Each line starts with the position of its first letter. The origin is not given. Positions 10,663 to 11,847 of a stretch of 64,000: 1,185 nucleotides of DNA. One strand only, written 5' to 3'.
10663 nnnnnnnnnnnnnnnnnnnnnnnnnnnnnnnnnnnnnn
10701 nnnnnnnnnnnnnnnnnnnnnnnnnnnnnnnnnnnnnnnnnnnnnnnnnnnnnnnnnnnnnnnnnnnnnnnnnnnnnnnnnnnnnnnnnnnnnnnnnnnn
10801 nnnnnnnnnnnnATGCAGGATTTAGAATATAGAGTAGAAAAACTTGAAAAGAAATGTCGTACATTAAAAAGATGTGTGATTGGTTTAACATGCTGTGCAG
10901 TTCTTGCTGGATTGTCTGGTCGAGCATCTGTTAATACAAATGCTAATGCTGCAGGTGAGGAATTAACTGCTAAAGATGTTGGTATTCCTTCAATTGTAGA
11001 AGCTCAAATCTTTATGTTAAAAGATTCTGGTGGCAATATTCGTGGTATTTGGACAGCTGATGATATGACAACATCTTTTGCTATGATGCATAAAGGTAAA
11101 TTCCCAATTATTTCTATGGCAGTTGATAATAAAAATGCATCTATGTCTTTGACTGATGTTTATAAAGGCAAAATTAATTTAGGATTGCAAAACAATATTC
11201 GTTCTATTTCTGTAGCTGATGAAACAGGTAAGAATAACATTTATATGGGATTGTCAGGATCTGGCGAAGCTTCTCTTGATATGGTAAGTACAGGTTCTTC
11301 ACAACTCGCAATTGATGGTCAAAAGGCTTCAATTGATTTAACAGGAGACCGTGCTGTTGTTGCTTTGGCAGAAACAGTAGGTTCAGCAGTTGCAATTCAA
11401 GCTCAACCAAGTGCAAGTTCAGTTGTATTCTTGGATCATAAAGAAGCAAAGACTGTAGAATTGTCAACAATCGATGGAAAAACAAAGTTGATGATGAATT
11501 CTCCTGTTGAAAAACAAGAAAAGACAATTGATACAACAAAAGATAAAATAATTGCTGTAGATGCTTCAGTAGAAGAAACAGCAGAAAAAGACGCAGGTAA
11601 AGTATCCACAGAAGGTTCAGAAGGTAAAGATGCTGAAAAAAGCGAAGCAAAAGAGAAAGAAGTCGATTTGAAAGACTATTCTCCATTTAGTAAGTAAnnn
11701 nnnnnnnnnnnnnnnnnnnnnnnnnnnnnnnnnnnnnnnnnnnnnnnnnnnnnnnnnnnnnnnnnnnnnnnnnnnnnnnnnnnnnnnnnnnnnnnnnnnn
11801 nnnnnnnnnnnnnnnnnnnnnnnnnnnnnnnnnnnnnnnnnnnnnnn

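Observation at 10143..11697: Panacea (DUF4065) domain protein followed by an uncharacterised membrane-anchored protein: candidate PanA-type TA or adaptor module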

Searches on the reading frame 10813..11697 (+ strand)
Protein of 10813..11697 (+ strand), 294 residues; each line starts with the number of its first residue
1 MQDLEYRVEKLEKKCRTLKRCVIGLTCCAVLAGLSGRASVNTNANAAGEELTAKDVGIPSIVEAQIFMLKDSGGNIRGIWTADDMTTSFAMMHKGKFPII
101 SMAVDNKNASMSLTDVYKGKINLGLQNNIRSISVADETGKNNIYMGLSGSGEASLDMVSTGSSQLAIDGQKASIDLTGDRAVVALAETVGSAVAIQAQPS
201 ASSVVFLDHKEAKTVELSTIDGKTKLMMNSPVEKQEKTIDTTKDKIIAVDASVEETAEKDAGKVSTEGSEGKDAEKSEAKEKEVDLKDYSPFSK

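Call 3: search_protein_families(library=pfam, proteins=[window:10813-11697:+], max_evalue=1)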
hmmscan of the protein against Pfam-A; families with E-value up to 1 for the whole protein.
window:10813-11697:+ (294 aa): 1 family
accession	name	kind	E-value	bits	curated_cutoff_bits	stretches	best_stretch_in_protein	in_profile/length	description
PF16341.10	DUF4971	-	0.05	13.8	31.3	1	83-123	22-62/141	Domain of unknown function (DUF4971)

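Call 4: search_protein_families(library=ncbifam, proteins=[window:10813-11697:+], max_evalue=1)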
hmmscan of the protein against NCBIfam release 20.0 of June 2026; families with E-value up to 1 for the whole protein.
window:10813-11697:+ (294 aa): 2 families
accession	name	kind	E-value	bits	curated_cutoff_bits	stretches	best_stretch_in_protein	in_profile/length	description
NF011122.0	PRK14553.1-1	equivalog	0.041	14.1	166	1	145-201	20-76/108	ribosomal-processing cysteine protease Prp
NF053863.1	DS11_antiphage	equivalog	0.078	12.1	260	1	58-93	161-196/305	CBS domain-containing anti-phage protein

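Call 6: find_homologous_proteins(query=window:10813-11697:+, max_evalue=0.001)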
Query window:10813-11697:+ (294 aa): 70 proteins with E <= 0.001 among 3041 candidates.
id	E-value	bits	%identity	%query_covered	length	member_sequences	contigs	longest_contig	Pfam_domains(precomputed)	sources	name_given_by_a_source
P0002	8.1e-181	617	100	100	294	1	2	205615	-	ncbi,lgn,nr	ncbi:MAG: hypothetical protein MJ247_00625 [Alphaproteobacteria bacterium]|nr:hypothetical protein [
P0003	1.3e-116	407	66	100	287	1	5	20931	-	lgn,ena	-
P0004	3.2e-116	405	65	100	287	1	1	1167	-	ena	-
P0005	3.3e-116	405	65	100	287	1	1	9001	-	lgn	-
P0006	4.2e-116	405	65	100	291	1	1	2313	-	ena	-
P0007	6.1e-116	405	65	100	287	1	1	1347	-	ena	-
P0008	3.2e-115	402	65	100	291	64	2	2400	-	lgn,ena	-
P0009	1.1e-114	400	65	100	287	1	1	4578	-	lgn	-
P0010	3.0e-114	399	64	100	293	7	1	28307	-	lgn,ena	-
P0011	7.6e-112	391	63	100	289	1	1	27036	-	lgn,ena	-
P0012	8.0e-112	391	63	100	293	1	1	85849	-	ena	-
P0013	2.6e-111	389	62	100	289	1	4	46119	-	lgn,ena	-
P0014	2.7e-111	389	62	100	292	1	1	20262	-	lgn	-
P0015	3.0e-111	389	62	100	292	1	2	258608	-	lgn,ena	-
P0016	4.1e-111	389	62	100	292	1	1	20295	-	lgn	-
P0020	1.0e-110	387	62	100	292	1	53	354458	-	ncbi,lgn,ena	-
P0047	2.2e-88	314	47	100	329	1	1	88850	-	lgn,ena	-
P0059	6.4e-83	296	49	99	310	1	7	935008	-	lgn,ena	-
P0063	3.9e-82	294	53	83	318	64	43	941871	-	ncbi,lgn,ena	-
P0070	6.2e-64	234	45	83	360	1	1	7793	-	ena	-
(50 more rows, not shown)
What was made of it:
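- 10813..11697 (+): Gene B: 294-aa bitopic (N-in) envelope protein of an unnamed family. 70 homologues at 44-66% identity (call 6).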

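Call 8: find_encoding_contigs(protein=P0020, flank=6000, max_places=3)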
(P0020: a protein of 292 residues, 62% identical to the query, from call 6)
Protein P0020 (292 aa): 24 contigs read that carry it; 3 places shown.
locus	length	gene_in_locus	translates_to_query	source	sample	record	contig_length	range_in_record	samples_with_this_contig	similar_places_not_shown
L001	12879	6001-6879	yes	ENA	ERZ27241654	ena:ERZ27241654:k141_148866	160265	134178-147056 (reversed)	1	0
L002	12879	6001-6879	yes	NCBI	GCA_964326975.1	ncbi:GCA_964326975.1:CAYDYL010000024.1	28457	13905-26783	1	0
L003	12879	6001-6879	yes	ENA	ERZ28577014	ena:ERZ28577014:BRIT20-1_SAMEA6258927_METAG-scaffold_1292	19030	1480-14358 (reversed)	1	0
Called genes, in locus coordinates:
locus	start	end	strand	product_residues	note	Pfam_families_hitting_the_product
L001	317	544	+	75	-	-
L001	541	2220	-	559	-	PF01128:IspD, PF12804:NTP_transf_3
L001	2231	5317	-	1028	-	PF11739:YdbH-like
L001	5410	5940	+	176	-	-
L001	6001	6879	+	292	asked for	-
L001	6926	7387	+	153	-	PF02643:DUF192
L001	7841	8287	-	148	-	PF00583:Acetyltransf_1, PF13527:Acetyltransf_9 (faint), PF13673:Acetyltransf_10, PF13508:Acetyltransf_7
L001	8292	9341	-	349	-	PF02086:MethyltransfD12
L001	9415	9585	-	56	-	PF04325:DUF465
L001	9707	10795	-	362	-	PF00365:PFK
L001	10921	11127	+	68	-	PF04325:DUF465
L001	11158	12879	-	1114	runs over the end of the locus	-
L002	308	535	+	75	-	-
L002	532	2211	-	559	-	PF01128:IspD, PF12804:NTP_transf_3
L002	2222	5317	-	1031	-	PF11739:YdbH-like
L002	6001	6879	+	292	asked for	-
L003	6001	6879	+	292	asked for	-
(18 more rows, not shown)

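Call 9: find_encoding_contigs(protein=P0063, flank=6000, max_places=3)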
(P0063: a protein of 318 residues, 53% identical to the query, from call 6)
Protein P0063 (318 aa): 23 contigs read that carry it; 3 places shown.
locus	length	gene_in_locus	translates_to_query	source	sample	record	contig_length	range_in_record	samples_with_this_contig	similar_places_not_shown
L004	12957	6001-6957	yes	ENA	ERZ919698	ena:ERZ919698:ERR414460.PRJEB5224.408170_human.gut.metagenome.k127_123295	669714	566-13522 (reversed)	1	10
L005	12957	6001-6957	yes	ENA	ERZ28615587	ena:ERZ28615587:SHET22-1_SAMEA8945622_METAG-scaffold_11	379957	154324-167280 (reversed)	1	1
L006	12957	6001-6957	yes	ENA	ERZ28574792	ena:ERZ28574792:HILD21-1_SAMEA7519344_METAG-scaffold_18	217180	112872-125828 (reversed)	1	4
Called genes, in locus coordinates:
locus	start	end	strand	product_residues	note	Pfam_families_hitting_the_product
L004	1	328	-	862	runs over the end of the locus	PF00403:HMA, PF00122:E1-E2_ATPase, PF08282:Hydrolase_3 (faint), PF00702:Hydrolase, PF00403:HMA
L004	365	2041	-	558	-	PF01128:IspD (weak), PF12804:NTP_transf_3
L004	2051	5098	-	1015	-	PF11739:YdbH-like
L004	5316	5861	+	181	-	-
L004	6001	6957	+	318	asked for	-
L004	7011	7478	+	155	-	PF02643:DUF192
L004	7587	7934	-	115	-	PF04126:Cyclophil_like, PF18050:Cyclophil_like2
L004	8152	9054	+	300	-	PF00126:HTH_1, PF03466:LysR_substrate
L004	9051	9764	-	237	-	-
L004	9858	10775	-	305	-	-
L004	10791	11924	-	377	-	PF02595:Gly_kinase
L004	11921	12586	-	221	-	PF00702:Hydrolase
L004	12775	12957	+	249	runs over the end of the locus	?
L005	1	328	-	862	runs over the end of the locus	PF00403:HMA, PF00122:E1-E2_ATPase, PF08282:Hydrolase_3 (faint), PF00702:Hydrolase, PF00403:HMA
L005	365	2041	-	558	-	PF01128:IspD (weak), PF12804:NTP_transf_3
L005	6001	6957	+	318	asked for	-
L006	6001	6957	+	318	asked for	-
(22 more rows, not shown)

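Call 12: find_encoding_contigs(protein=P0059, flank=6000, max_places=2)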
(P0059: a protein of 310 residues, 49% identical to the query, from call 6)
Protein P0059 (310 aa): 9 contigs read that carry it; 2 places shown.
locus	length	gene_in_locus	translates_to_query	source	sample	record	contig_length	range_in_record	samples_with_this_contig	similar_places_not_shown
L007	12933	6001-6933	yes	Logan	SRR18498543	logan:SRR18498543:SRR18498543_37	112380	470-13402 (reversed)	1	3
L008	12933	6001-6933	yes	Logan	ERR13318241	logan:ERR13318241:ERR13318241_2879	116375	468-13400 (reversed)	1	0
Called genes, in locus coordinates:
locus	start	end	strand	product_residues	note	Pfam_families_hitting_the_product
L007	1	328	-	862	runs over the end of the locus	PF00403:HMA, PF00122:E1-E2_ATPase, PF08282:Hydrolase_3 (faint), PF00702:Hydrolase, PF00403:HMA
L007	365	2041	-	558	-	PF01128:IspD (weak), PF12804:NTP_transf_3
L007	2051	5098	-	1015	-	PF11739:YdbH-like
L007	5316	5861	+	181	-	-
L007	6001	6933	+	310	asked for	-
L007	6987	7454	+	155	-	PF02643:DUF192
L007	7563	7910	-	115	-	PF04126:Cyclophil_like, PF18050:Cyclophil_like2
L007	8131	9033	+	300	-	PF00126:HTH_1, PF03466:LysR_substrate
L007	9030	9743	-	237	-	-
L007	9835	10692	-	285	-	-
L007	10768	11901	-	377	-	PF02595:Gly_kinase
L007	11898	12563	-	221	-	PF00702:Hydrolase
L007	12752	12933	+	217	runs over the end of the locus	?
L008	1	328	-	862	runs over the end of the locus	PF00403:HMA, PF00122:E1-E2_ATPase, PF08282:Hydrolase_3 (faint), PF00702:Hydrolase, PF00403:HMA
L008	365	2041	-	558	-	PF01128:IspD (weak), PF12804:NTP_transf_3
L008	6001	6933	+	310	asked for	-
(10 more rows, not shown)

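Call 13: find_encoding_contigs(protein=P0047, flank=6000, max_places=2)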
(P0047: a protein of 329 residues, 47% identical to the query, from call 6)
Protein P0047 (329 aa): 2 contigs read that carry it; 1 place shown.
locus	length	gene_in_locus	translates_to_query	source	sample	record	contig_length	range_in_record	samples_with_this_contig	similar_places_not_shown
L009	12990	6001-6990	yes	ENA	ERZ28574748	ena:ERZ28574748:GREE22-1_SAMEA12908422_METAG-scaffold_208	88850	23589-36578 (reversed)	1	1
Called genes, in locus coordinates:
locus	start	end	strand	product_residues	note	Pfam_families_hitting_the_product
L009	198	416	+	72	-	-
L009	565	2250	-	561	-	PF12804:NTP_transf_3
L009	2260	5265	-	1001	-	PF11739:YdbH-like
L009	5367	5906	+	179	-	-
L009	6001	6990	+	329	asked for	-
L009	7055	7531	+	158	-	PF02643:DUF192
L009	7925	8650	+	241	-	PF00583:Acetyltransf_1 (faint)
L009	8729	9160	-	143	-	PF04126:Cyclophil_like, PF18050:Cyclophil_like2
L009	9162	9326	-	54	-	-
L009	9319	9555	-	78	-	-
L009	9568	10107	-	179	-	PF02525:Flavodoxin_2, PF03358:FMN_red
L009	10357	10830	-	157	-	PF04073:tRNA_edit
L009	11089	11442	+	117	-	-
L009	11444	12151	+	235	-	-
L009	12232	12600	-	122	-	PF18910:DUF5665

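Call 14: find_encoding_contigs(protein=P0070, flank=6000, max_places=2)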
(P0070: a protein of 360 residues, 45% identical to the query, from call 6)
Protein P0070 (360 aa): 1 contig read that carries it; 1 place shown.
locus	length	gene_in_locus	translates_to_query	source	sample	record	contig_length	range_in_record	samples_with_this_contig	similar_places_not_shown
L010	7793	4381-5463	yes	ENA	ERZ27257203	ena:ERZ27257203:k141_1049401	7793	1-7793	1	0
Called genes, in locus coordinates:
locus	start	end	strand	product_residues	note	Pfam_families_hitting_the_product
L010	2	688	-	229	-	?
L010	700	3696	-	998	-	PF11739:YdbH-like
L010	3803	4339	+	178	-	-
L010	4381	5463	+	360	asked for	-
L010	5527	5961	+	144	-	PF02643:DUF192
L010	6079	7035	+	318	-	PF09243:Rsm22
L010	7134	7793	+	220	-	?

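Call 15: find_encoding_contigs(protein=P0003, flank=6000, max_places=2)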
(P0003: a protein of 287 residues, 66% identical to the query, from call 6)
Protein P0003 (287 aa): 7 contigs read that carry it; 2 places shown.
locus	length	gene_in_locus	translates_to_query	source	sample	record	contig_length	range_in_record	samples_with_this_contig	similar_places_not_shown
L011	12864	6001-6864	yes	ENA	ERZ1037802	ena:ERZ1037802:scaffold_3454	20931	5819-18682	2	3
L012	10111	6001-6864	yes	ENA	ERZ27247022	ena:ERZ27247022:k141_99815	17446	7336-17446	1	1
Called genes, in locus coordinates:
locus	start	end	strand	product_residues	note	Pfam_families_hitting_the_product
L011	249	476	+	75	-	-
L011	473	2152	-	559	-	PF01128:IspD, PF12804:NTP_transf_3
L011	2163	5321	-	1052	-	PF11739:YdbH-like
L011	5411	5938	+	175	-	-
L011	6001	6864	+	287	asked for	-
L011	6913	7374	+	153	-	PF02643:DUF192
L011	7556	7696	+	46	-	-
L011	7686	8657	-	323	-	PF00480:ROK (weak), PF02685:Glucokinase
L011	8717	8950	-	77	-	PF04384:Fe-S_assembly (faint)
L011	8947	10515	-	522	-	PF12706:Lactamase_B_2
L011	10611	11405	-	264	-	PF01464:SLT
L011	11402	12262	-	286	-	PF05013:FGase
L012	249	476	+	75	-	-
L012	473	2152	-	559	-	PF01128:IspD, PF12804:NTP_transf_3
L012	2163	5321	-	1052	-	PF11739:YdbH-like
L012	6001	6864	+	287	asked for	-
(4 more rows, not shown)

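Call 34: search_solved_structures(query=A3, max_evalue=10)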
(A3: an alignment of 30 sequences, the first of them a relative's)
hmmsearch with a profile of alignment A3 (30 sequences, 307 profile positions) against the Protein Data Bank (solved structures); distinct sequences matched with E-value up to 10: 5.
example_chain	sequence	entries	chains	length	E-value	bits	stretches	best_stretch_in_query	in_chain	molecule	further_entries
6pil_A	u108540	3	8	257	0.46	13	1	177-219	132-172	scFv-M204 antibody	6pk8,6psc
7n2y_A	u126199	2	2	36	0.97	11.9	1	3-25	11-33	Apo-(GRAND CoilSerL16CL23C)3 | Pb(II)2-(GRAND CoilSerL16CL23C)3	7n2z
6q25_A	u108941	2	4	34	1.1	11.7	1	2-20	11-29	Coiled-coil Trimer with Glu:Leu:Lys Triad | Coiled-coil Trimer with Glu:Norleucine:Lys Triad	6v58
6v4y_A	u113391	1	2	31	1.6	11.2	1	2-19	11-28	Coiled-coil Trimer with Glu:Tyr:Lys Triad with a K7A mutation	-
6ovs_A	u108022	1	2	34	1.6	11.2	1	2-19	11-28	Coiled-coil Trimer with Glu:Tyr:Lys Triad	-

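Call 45: predict_structure(alignment_id=A3)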
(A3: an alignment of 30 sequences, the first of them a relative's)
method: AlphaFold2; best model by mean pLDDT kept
length: 294 residues; sequences in the alignment: 30
mean_pLDDT: 65.7   pTM: 0.35
mean pLDDT of the five models: 65.7, 64.3, 64.0, 57.6, 54.7
residues with pLDDT >= 90: 0; 70-90: 164; 50-70: 65; < 50: 65
segments of 3 or more residues with pLDDT < 50: 36-51, 244-285, 292-294
pLDDT, mean of each block of 10 residues (from residue 1): 77 83 74 50 35 52 72 84 83 72 82 74 71 72 68 71 73 70 70 78 81 83 83 80 47 29 24 27 45 48
secondary structure, 60 per line:
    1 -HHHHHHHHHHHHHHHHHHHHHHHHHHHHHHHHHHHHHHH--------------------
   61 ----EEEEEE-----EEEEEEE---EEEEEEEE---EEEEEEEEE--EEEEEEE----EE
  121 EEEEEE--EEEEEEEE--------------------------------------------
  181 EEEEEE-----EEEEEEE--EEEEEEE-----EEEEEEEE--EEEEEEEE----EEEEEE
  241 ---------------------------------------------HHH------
elements in order: H2-40 E65-70 E76-82 E86-93 E97-105 E108-114 E119-126 E129-136 E181-186 E192-198 E201-207 E213-220 E223-230 E235-240
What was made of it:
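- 10813..11697 (+): AF2 pLDDT 65.7 (call 45).
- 10813..10872 (+): B cytoplasmic N-terminal heptad helix (aa 1-20). AF2 helix at aa 2-40 (call 45).
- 10984..11532 (+): B periplasmic beta-hairpin meander (aa 58-240). 13 strands, pLDDT 70-84 (call 45).
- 11662..11694 (+): B conserved C-terminal motif V[ND][ML]KxYSPF[GS]K, reached after a disordered K/E-rich tail. The tail has pLDDT below 50 (call 45).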

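Call 54: search_protein_representatives(alignment_id=A3)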
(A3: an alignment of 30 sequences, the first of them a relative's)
Query: 30 sequences, 307 profile positions. Proteins with E-value up to 0.001 (for the whole library): 86; up to 1e-10: 16; up to 1e-30: 6. The best 86 are listed.
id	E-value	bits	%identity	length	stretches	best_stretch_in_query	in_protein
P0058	4.5e-142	489.3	-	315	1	1-307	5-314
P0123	9.9e-91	320.6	-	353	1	1-269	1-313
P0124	6.9e-83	294.9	-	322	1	1-307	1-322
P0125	1.9e-63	231.0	-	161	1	143-307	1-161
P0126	2.3e-62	227.5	-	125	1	1-132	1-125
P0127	1.6e-45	172.2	-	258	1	1-249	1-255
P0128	1.1e-29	120.1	-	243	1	1-248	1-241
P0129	8.8e-29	117.2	-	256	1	1-253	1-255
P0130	1.1e-28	116.9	-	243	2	1-133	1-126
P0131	1.5e-24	103.3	-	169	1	1-167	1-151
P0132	2.8e-24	102.4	-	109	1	203-307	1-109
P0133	3.5e-16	75.8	-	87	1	223-307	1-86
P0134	5.0e-16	75.3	-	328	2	3-291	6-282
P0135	1.1e-14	70.9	-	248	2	161-288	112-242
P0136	2.7e-14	69.6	-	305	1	1-244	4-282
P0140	1.2e-08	51.0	-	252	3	67-112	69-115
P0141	1.1e-07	48.0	-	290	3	75-126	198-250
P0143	1.7e-07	47.3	-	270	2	5-159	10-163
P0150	4.6e-06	42.6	-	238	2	61-221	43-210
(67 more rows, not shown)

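Call 55: search_protein_families(library=pfam, proteins=[P0127, P0128, P0129, P0134, P0135, P0136, P0140, P0141, P0143, P0150], max_evalue=0.1)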
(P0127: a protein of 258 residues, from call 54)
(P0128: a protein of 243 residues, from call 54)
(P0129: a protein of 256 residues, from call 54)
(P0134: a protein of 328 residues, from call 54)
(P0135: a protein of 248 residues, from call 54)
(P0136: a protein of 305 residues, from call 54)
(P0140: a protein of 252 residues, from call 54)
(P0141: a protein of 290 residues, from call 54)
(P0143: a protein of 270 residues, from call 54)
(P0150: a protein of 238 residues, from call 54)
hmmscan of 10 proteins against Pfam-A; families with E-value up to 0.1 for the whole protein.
P0127 (258 aa): 0 families

P0128 (243 aa): 0 families

P0129 (256 aa): 1 family
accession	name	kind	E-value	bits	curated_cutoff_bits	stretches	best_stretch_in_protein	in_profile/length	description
PF24817.1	WD40_WDHD1_1st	-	0.017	14.8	109.9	1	85-187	56-157/291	WDHD1 first WD40 domain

P0134 (328 aa): 0 families

P0135 (248 aa): 1 family
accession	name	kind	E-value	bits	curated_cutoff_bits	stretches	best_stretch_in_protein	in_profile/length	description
PF06453.16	LT-IIB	-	0.099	13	25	0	21-125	2-104/122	Type II heat-labile enterotoxin , B subunit (LT-IIB)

P0136 (305 aa): 0 families

P0140 (252 aa): 2 families
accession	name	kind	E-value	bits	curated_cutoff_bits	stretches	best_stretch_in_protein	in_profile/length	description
PF16394.10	DUF5003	-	0.00032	20.2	25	1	74-144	68-139/341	Domain of unknown function (DUF5003)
PF22120.2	T6SS_Tse3_N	-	0.013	16.3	27.2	0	89-129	17-58/104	T6SS, Peptidoglycan muramidase Tse3, N-terminal domain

P0141 (290 aa): 2 families
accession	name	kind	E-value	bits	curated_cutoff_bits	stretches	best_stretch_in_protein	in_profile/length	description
PF09695.16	YtfJ_HI0045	-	0.037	14.1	24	0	203-230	110-137/160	Bacterial protein of unknown function (YtfJ_HI0045)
PF11626.13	Rap1_C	-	0.053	14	24.2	0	205-221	41-57/84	TRF2-interacting telomeric protein/Rap1 - C terminal domain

P0143 (270 aa): 1 family
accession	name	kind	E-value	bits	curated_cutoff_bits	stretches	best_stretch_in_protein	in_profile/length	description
PF05198.21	IF3_N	-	0.084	13.5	26.9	0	71-128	3-57/70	Translation initiation factor IF-3, N-terminal domain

P0150 (238 aa): 0 families

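Call 61: find_related_loci(query=A5, collection=metagenome_contigs, flank=5000)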
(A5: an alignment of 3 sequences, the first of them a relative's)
Query A5 (258 aa) in metagenome_contigs; peptide patterns used: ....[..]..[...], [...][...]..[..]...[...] (x = any residue, [..] = any of these).
594 stretches matched a pattern; 2 encode a relative of the query (tblastn E <= 1e-3); 2 distinct loci.
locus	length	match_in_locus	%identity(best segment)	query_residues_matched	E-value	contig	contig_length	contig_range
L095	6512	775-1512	41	4-255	1e-59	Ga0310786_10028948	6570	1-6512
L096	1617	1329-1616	50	4-104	4e-26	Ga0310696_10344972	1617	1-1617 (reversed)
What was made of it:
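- Tried and rejected: A 3-sequence alignment worked (call 61).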

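Call 65: search_protein_families(library=padloc, proteins=[window:10813-11697:+, L001:5410-5940:+, L095:183-767:+, L095:760-1530:+], max_evalue=0.1)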
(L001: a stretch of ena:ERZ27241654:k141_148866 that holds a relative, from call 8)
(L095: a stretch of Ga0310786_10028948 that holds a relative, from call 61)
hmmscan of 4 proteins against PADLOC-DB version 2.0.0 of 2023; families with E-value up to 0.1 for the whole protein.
window:10813-11697:+ (294 aa): 0 families

L001:5410-5940:+ (176 aa): 0 families

L095:183-767:+ (194 aa): 0 families

L095:760-1530:+ (256 aa): 0 families

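Call 66: search_protein_families(library=phrogs, proteins=[window:10813-11697:+, L001:5410-5940:+, L095:183-767:+, L095:760-1530:+], max_evalue=0.1)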
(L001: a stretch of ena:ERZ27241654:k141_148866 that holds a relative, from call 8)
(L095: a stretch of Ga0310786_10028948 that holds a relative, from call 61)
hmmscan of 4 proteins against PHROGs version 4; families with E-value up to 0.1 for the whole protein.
window:10813-11697:+ (294 aa): 2 families
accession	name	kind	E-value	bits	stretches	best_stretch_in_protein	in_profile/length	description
phrog_12715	-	DNA, RNA and nucleotide metabolism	0.015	15.3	1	64-143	372-450/457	nucleotidyltransferase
phrog_5281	-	unknown function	0.069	14.6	0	233-275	24-69/74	-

L001:5410-5940:+ (176 aa): 2 families
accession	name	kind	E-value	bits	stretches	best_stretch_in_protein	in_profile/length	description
phrog_1281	-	unknown function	2.6e-15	57.6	1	8-144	9-155/195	-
phrog_10390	-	unknown function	9.7e-06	26.3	1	11-136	153-288/299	-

L095:183-767:+ (194 aa): 2 families
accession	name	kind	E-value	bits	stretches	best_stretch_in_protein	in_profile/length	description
phrog_1281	-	unknown function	4.3e-19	70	1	8-158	9-171/195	-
phrog_10390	-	unknown function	8.1e-07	29.8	1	7-144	149-295/299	-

L095:760-1530:+ (256 aa): 1 family
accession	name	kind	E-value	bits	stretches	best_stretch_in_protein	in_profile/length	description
phrog_23589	-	unknown function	0.093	14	0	73-105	31-63/114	-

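Call 73: search_protein_families(library=pfam, proteins=[L095:1520-2029:+, L001:6926-7387:+], max_evalue=0.01)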
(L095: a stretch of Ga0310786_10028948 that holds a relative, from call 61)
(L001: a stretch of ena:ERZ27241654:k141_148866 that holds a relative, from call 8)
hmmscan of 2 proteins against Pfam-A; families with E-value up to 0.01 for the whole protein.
L095:1520-2029:+ (169 aa): 1 family
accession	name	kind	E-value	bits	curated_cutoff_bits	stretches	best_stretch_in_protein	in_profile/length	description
PF02643.20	DUF192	-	3.3e-27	94.9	27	1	58-156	3-92/96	Uncharacterized ACR, COG1430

L001:6926-7387:+ (153 aa): 1 family
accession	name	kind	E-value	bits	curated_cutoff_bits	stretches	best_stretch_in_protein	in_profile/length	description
PF02643.20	DUF192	-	1.5e-31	108.8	27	1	41-143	1-94/96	Uncharacterized ACR, COG1430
